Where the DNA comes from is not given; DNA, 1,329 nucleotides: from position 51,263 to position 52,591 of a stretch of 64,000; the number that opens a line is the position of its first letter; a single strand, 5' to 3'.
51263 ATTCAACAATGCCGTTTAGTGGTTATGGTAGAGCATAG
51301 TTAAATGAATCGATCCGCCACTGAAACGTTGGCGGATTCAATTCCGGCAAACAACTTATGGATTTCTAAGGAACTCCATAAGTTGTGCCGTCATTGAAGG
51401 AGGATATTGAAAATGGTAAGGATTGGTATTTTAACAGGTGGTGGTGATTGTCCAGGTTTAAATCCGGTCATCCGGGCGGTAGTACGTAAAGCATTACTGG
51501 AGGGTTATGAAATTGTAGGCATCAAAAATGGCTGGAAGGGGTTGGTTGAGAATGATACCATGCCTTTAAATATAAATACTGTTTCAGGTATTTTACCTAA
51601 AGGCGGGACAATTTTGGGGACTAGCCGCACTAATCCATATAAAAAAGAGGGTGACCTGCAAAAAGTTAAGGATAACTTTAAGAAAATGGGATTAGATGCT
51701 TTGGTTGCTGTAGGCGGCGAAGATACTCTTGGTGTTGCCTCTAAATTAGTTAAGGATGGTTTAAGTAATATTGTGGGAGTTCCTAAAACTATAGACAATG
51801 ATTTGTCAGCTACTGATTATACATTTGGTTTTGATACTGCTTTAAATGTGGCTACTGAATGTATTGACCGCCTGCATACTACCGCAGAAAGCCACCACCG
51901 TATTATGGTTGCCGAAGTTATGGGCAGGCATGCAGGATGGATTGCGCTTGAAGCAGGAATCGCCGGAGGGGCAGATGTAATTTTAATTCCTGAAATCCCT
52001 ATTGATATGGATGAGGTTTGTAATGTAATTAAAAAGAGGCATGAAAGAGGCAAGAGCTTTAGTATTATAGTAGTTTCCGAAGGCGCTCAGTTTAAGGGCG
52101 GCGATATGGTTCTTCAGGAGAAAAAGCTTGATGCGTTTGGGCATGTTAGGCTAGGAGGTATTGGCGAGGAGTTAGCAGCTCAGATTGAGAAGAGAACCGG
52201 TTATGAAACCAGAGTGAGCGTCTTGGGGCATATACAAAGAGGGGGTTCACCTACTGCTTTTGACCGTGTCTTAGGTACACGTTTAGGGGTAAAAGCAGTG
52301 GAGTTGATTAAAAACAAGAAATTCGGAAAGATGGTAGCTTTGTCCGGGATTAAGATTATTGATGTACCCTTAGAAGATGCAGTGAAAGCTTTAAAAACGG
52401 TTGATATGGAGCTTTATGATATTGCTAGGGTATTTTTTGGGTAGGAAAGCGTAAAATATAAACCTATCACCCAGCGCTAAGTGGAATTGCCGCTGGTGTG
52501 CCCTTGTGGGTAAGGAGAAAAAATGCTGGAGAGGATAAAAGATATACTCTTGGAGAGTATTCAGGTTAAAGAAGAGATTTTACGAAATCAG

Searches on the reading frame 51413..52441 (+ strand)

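Call 35: search_protein_families(library=pfam, proteins=[window:51413-52441:+])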
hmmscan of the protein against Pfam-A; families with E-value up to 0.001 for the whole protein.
window:51413-52441:+ (343 aa): 1 family
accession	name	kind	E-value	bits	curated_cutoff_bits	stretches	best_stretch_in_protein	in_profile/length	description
PF00365.25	PFK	-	4.2e-117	390.9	30.9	1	3-299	1-277/277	Phosphofructokinase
